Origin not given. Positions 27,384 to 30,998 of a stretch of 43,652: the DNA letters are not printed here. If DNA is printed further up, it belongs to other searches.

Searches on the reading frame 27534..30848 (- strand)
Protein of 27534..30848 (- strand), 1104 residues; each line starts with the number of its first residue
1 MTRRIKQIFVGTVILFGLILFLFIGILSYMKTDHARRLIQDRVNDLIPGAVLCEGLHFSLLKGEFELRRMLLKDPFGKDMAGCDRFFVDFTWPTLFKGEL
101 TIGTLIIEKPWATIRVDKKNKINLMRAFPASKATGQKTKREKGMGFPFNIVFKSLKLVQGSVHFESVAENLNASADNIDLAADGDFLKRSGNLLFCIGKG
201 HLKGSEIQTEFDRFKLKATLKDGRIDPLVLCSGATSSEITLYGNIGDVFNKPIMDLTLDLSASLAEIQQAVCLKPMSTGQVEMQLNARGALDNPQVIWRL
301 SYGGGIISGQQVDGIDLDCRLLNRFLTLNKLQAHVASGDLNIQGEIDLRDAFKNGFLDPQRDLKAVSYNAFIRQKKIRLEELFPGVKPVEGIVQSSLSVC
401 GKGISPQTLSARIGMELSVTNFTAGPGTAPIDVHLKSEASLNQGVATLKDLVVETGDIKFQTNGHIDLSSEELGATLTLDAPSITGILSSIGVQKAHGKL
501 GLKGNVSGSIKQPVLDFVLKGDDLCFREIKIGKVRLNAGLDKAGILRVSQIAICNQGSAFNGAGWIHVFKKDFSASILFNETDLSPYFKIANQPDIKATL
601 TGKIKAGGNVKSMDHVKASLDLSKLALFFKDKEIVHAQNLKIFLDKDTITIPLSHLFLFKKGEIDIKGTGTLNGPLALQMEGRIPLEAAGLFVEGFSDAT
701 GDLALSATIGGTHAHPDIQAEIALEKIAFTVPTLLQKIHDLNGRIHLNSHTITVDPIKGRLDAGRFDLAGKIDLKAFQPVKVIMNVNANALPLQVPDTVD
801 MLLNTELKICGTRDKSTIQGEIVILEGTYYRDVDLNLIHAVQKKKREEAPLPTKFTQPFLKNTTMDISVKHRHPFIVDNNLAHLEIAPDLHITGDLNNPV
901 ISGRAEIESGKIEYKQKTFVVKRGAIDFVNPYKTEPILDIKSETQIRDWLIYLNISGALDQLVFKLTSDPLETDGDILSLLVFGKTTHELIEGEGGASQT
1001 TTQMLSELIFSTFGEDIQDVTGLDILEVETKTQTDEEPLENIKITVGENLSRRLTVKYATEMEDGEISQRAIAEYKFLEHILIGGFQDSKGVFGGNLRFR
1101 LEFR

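Call 8: search_protein_families(library=pfam, proteins=[window:27534-30848:-])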
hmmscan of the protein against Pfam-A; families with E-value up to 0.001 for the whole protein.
window:27534-30848:- (1104 aa): 3 families
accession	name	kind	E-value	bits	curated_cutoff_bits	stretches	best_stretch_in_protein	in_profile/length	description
PF04357.19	TamB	-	2.8e-45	155.7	22.4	1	759-1103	5-381/381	TamB, inner membrane protein subunit of TAM complex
PF05359.17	DUF748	-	3.5e-12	45.6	50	1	2-180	11-182/1037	Domain of Unknown Function (DUF748)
PF13116.12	YhdP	-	1.9e-08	33.1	46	0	436-490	1127-1180/1224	YhdP protein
